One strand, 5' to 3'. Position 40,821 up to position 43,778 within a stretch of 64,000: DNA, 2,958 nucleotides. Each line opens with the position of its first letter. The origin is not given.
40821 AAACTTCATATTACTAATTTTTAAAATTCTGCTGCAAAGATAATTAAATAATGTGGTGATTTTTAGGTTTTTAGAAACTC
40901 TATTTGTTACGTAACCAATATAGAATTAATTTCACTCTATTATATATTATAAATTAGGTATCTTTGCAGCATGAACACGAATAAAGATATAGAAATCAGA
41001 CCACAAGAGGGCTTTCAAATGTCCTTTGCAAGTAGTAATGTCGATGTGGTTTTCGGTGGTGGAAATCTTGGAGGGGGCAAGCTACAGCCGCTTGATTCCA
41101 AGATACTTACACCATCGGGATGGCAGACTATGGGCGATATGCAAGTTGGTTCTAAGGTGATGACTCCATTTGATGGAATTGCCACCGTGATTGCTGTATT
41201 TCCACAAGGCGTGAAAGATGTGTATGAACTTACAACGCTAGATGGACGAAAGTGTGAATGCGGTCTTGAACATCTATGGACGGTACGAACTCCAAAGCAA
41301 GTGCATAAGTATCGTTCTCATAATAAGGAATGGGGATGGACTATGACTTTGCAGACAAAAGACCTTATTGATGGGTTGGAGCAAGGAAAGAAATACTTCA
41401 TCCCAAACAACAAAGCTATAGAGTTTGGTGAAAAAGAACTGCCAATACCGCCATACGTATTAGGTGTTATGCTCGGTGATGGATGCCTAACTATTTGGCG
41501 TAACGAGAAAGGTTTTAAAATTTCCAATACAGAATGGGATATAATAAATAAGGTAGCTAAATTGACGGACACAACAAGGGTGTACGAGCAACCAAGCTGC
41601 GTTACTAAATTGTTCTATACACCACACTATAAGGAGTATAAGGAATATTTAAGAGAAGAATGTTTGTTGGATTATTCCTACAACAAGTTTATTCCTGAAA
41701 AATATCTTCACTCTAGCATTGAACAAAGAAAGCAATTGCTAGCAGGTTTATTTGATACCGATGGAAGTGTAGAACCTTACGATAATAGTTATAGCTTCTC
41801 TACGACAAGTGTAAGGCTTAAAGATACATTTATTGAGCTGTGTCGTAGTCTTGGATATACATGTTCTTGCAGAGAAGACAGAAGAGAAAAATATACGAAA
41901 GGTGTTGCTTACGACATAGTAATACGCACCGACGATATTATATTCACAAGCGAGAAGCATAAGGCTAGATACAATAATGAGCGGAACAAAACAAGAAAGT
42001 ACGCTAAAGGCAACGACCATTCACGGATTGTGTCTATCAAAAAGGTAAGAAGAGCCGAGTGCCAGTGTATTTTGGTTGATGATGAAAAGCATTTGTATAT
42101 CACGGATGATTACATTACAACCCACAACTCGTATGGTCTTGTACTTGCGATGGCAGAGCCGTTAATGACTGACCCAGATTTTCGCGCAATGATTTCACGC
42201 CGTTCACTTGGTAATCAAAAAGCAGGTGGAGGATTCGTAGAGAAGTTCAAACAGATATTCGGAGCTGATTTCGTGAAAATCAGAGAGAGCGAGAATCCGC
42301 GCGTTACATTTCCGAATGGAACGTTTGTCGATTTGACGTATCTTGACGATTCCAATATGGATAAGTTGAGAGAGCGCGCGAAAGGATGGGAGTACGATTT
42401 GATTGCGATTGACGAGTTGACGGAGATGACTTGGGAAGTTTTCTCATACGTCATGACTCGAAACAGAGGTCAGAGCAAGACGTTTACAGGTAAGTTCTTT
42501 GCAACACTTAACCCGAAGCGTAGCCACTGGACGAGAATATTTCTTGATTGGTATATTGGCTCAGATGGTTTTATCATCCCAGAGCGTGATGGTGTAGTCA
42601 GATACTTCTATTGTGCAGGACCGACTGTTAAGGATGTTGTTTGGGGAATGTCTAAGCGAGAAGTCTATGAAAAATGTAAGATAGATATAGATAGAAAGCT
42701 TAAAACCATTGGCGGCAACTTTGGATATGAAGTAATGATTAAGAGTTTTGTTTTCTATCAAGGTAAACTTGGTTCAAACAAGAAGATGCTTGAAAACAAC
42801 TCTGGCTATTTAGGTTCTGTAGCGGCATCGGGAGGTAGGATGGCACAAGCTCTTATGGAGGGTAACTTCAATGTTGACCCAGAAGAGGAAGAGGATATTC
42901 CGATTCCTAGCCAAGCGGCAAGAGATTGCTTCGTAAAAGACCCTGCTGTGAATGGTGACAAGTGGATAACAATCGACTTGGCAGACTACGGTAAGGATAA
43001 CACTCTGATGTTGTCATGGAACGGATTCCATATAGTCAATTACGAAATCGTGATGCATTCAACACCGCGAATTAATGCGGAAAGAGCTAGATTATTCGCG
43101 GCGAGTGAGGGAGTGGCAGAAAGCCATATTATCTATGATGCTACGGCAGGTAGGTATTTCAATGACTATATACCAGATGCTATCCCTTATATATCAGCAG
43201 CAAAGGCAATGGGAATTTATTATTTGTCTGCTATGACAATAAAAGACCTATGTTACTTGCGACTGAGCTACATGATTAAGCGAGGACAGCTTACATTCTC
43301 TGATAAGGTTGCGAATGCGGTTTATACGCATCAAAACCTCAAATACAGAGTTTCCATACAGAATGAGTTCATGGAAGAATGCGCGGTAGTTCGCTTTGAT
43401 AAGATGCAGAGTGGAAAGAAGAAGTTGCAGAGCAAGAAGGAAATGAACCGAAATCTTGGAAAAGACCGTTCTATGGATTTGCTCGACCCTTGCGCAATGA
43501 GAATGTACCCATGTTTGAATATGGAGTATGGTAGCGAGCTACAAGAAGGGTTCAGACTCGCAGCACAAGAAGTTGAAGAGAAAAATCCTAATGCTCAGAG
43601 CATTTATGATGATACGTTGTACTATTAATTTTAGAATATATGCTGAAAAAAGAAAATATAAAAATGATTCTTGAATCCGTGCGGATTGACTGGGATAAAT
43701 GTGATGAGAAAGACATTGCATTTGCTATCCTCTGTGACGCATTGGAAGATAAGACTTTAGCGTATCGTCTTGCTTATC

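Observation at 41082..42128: Large terminase split in its P-loop by a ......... intein with no residue-1 nucleophile (class-3 WCT-like signature)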

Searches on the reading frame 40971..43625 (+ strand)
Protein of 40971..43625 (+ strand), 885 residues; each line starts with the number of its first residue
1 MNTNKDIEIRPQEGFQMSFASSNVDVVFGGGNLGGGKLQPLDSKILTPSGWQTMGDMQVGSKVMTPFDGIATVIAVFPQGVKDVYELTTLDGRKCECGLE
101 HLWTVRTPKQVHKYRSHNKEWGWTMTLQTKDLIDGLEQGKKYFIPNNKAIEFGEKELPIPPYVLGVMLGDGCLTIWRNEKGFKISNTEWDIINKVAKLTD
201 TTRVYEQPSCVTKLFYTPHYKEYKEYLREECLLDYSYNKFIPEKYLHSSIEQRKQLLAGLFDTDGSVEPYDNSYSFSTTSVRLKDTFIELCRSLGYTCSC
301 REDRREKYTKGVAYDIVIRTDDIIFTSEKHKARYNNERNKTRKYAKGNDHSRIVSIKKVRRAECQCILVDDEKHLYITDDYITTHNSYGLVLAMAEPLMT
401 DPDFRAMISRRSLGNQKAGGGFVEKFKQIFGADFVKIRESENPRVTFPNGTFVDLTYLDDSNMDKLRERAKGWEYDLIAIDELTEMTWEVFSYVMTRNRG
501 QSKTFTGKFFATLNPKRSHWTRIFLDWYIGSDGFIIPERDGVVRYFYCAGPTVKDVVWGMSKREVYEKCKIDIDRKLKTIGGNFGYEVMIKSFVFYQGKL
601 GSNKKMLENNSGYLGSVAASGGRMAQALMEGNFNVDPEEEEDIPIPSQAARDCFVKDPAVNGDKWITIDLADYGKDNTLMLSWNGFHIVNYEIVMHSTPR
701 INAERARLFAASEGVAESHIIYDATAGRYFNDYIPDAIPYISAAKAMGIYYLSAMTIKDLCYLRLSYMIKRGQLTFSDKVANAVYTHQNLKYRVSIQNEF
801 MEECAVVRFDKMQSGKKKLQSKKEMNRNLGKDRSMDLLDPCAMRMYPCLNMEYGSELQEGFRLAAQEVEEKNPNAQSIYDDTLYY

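Call 3: search_protein_families(library=pfam, proteins=[window:40971-43625:+], max_evalue=1)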
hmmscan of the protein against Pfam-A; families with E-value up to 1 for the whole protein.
window:40971-43625:+ (885 aa): 3 families
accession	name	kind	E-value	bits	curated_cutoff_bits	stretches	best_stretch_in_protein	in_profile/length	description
PF14528.11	LAGLIDADG_3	-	1.6e-08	35.1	22.5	1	252-323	2-74/82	LAGLIDADG-like domain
PF05204.19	Hom_end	-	8.5e-08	32.7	21.1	1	241-327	2-93/110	Homing endonuclease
PF03237.21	Terminase_6N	-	0.00032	20.9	22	1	424-529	48-150/215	Terminase large subunit, T4likevirus-type, N-terminal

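Call 6: find_homologous_proteins(query=window:40971-43625:+, max_evalue=0.001)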
Query window:40971-43625:+ (885 aa): 2119 proteins with E <= 0.001 among 8000 candidates; the best 120 are listed.
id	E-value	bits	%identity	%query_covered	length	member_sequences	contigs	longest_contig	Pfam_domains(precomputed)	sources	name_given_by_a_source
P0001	0.0e+0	2079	100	100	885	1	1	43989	PF05204.20,PF14528.12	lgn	-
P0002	0.0e+0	2057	99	100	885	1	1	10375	PF05204.20,PF14528.12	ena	-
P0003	0.0e+0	2057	98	100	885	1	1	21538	PF05204.20,PF14528.12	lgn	-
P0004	0.0e+0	2040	98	100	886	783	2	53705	PF05204.20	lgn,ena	-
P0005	0.0e+0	1970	95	100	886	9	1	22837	PF05204.20,PF14528.12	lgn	-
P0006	0.0e+0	1963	94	100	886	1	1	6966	PF05204.20,PF03237.22,PF14528.12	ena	-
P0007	0.0e+0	1943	94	100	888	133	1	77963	PF05204.20,PF14528.12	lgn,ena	-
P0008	0.0e+0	1939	94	100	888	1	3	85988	PF05204.20,PF14528.12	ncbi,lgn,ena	-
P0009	0.0e+0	1936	94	100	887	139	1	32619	PF05204.20,PF14528.12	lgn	-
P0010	0.0e+0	1933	93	100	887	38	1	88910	PF05204.20,PF14528.12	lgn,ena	-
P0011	0.0e+0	1932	94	100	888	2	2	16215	PF05204.20,PF14528.12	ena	-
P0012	0.0e+0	1823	86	100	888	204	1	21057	PF05204.20,PF14528.12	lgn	-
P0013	0.0e+0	1819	85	100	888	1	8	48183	PF05204.20,PF14528.12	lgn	-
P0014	0.0e+0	1814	85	100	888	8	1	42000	PF05204.20,PF14528.12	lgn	-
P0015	0.0e+0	1810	85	100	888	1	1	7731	PF05204.20,PF14528.12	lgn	-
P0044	0.0e+0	1263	84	61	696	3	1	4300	-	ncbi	-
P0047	0.0e+0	1201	99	56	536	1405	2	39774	-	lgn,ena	-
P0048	0.0e+0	1184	97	56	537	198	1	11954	-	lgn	-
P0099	0.0e+0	1015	82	56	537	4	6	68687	-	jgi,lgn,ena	jgi:hypothetical protein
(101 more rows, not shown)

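Call 11: find_encoding_contigs(protein=P0047, flank=10000, max_places=3)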
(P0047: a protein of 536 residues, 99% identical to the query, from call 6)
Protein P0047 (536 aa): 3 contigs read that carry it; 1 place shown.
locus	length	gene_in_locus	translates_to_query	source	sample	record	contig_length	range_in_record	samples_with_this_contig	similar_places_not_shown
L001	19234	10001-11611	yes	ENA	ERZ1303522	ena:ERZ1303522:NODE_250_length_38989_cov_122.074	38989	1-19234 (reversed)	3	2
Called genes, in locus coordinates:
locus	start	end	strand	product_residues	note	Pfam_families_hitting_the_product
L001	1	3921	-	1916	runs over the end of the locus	PF20155:TMP_3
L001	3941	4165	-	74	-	-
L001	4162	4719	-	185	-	-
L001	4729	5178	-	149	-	-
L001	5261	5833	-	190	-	-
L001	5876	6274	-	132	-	-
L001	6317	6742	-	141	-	-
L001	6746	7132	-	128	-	-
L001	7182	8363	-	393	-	-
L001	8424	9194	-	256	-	-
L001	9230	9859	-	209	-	-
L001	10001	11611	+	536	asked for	-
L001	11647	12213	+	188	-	-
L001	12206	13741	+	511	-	PF05133:SPP1_portal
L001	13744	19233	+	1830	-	?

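Call 12: search_dna_similar(query=P0047, collection=phages, mode=protein, max_rows=25)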
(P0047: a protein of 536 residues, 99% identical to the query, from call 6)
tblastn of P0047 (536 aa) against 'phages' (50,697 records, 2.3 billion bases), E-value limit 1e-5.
Records with a match: 907; places in all: 907; records where one place covers at least 80% of the query: 3.
Best place of each record, by identity: <60% 907.
By first word of the organism name: Escherichia 223; Pseudomonas 216; Rheinheimera 112; Salmonella 95; Erwinia 35; Klebsiella 33; Shigella 23; Vibrio 21; Cronobacter 15; Pectobacterium 15; and 32 more.
By host as written in the record: Rheinheimera sp. BAL341 112; - 78; Escherichia coli 65; Pseudomonas aeruginosa 65; Escherichia coli K-12 MG1655 32; Pseudomonas aeruginosa PAO1 26; Escherichia coli O157:H7 18; Pseudomonas syringae pv. actinidiae 18; and 229 more.
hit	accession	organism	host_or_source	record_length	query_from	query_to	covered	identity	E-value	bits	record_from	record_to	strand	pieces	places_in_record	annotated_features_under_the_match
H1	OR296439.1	Bacteroides phage C3_41T2LP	Bacteroides uniformis MB20-41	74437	5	516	96%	25.6%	1e-32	139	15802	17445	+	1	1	terminase large subunit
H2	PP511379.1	Dulem virus 40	Eulemur fulvus collaris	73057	12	391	71%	32.7%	2e-35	147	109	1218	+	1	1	terminase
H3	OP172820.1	Parabacteroides phage PF672P2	Parabacteroides faecis DA672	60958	42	495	85%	27.1%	1e-30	133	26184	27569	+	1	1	hypothetical protein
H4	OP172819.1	Parabacteroides phage PF672P1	Parabacteroides faecis DA672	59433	42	495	85%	26.4%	6e-30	130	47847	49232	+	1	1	hypothetical protein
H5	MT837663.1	Bacteriophage sp.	human fecal samples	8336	2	391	73%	29.2%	1e-32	139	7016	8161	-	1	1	record has no annotation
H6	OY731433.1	Bacteroides phage LoVEphage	-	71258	2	391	73%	29.2%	1e-32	139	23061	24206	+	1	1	terminase large subunit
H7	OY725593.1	Bacteroides phage LoVEphage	-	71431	2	391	73%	29.2%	1e-32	139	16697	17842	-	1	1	terminase large subunit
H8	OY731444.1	Bacteroides phage LoVEphage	-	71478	2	391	73%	29.2%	1e-32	139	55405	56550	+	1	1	terminase large subunit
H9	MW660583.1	Bacteroides phage LoVEphage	Bacteroides sp.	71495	2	391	73%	29.2%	1e-32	139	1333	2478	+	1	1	large terminase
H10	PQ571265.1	Bacteroides phage BI-TP1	Bacteroides intestinalis BG4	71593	2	391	73%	29.2%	1e-32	139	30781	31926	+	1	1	terminase large subunit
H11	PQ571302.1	Phocaeicola phage PV4-TP1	Phocaeicola vulgatus BM8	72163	2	391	73%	29.2%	1e-32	139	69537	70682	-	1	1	terminase large subunit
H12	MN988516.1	Rhizobium phage RHph_N28_2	Rhizobium etli N731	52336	1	286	53%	31.1%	2e-21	104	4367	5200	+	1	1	terminase large subunit protein | hypothetical protein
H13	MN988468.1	Rhizobium phage RHph_TM3_3_3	Rhizobium phaseoli T3_3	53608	9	286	52%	30.6%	3e-21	104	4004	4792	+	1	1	terminase large subunit protein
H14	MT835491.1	Bacteriophage sp.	human fecal samples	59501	9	286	52%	29.9%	7e-13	78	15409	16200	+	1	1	record has no annotation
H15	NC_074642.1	Methanoculleus virus L4768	Methanoculleus bourgensis E02.3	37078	7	286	52%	29.0%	9e-17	90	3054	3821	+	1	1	terminase large subunit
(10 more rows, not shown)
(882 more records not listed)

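Call 29: list_cluster_members(proteins=[P0008, P0044, P0047, P0099])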
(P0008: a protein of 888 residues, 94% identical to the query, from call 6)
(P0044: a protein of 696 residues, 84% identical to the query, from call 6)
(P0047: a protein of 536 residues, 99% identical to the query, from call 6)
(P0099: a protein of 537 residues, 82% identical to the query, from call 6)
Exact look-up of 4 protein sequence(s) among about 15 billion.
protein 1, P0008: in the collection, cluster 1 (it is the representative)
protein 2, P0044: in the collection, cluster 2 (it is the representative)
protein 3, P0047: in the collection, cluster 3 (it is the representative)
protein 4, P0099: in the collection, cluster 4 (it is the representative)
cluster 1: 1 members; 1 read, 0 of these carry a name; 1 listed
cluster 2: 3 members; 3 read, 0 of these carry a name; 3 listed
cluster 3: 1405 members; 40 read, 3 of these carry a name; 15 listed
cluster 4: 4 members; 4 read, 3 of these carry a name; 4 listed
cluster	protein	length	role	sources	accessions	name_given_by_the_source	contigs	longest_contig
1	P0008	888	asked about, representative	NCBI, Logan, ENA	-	-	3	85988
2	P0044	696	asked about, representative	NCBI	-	-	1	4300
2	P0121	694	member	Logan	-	-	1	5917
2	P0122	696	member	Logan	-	-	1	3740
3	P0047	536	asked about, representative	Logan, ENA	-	-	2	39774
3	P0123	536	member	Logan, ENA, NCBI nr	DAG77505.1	MAG TPA: terminase large subunit [Caudoviricetes sp.]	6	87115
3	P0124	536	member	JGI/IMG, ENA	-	hypothetical protein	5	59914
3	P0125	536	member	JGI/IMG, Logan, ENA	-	hypothetical protein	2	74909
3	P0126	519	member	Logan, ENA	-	-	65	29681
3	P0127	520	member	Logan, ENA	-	-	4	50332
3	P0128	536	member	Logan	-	-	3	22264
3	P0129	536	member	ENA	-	-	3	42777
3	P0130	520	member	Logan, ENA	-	-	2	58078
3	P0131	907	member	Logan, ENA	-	-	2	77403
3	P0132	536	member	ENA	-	-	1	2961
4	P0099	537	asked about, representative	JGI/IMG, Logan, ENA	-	hypothetical protein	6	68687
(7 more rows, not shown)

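Call 44: find_encoding_contigs(protein=P0012, flank=3000, max_places=1)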
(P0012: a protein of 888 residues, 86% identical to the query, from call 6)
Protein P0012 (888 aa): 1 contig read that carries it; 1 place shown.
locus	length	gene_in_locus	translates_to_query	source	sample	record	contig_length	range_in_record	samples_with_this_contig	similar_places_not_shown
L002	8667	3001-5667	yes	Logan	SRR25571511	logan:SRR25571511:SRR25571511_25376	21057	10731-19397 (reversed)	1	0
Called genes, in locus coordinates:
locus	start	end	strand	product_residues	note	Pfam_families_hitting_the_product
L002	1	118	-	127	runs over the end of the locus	-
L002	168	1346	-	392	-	-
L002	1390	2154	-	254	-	-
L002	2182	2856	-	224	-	-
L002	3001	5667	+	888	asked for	PF05204:Hom_end, PF14528:LAGLIDADG_3 (weak)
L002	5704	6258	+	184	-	-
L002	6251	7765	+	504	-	PF05133:SPP1_portal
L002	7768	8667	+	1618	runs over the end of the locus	-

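Call 45: find_encoding_contigs(protein=P0008, flank=3000, max_places=1)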
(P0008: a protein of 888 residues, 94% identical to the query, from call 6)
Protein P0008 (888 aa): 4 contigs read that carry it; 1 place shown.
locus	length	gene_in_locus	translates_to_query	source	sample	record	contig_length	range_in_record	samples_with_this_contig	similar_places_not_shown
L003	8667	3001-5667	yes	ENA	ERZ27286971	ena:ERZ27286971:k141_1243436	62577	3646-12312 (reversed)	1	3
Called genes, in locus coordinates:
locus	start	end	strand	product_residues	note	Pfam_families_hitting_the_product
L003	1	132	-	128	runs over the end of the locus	-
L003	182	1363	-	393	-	-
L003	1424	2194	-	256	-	-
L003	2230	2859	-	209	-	-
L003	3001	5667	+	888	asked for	PF05204:Hom_end, PF14528:LAGLIDADG_3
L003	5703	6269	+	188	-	-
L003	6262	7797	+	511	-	PF05133:SPP1_portal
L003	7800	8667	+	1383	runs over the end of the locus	-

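Call 46: find_encoding_contigs(protein=P0048, flank=3000, max_places=1)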
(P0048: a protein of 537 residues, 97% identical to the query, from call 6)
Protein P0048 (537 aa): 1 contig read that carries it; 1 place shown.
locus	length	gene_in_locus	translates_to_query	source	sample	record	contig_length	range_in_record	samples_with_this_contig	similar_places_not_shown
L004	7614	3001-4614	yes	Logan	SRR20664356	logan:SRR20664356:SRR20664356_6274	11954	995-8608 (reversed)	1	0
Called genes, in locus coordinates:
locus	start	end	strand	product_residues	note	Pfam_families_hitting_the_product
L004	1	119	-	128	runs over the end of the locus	-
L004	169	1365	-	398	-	-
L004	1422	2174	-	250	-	-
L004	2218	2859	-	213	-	-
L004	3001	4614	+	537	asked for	-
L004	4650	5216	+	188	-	-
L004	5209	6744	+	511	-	PF05133:SPP1_portal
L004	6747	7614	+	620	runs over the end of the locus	?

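Call 49: search_protein_families(library=pfam, proteins=[P0047], max_evalue=0.001)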
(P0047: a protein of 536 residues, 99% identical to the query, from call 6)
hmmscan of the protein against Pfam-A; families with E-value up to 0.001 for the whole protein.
P0047 (536 aa): 1 family
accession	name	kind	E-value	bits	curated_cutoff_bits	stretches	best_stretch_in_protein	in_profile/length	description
PF03237.21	Terminase_6N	-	0.00014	22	22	1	55-180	29-150/215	Terminase large subunit, T4likevirus-type, N-terminal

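Call 51: find_related_loci(query=P0047, collection=genome_contigs, flank=3000)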
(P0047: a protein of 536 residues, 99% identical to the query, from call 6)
Query P0047 (536 aa) in genome_contigs; peptide patterns used: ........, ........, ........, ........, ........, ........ (x = any residue, [..] = any of these).
41 stretches matched a pattern; 6 encode a relative of the query (tblastn E <= 1e-3); 6 distinct loci.
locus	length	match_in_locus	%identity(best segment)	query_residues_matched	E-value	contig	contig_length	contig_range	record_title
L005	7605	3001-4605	85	1-536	0e+0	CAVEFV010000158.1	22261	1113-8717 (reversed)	Firmicutes bacterium CAG:95 isolate H07647-L1_cleanbin_000015 genome assembly, contig: Spades_H07647-L1_contig_1503, who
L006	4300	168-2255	83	1-536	0e+0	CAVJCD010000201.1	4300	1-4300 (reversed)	Tannerellaceae bacterium isolate H07616-L1_cleanbin_000060 genome assembly, contig: Spades_H07616-L1_contig_13719, whole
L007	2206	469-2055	65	9-535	0e+0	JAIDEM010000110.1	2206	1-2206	MAG: Prevotella sp. isolate SC0317_S2_2 SC0317_S2_2_contig_110, whole genome shotgun sequence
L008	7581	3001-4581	61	9-535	0e+0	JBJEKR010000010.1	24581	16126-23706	MAG: Prevotella sp. isolate PUUB24_bin.017 NODE_1114_length_24581_cov_32.582280, whole genome shotgun sequence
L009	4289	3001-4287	59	38-467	0e+0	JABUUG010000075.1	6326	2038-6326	MAG: Bacteroidaceae bacterium isolate MAG59 scaffold75_size6326, whole genome shotgun sequence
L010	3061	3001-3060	100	1-20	9e-8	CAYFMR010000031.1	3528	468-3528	MAG TPA_asm: uncultured Peptoniphilaceae bacterium isolate ERP107106_co1_138 genome assembly, contig: NODE_23883_length_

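Call 53: search_solved_structures(query=P0047, max_evalue=0.01)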
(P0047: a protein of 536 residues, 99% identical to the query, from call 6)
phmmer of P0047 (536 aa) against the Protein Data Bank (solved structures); distinct sequences matched with E-value up to 0.01: 0.

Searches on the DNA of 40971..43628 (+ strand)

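Call 5: search_dna_similar(query=window:40971-43628:+, collection=phages, mode=near)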
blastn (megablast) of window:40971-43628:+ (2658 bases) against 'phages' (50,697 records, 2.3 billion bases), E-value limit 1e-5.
No match.
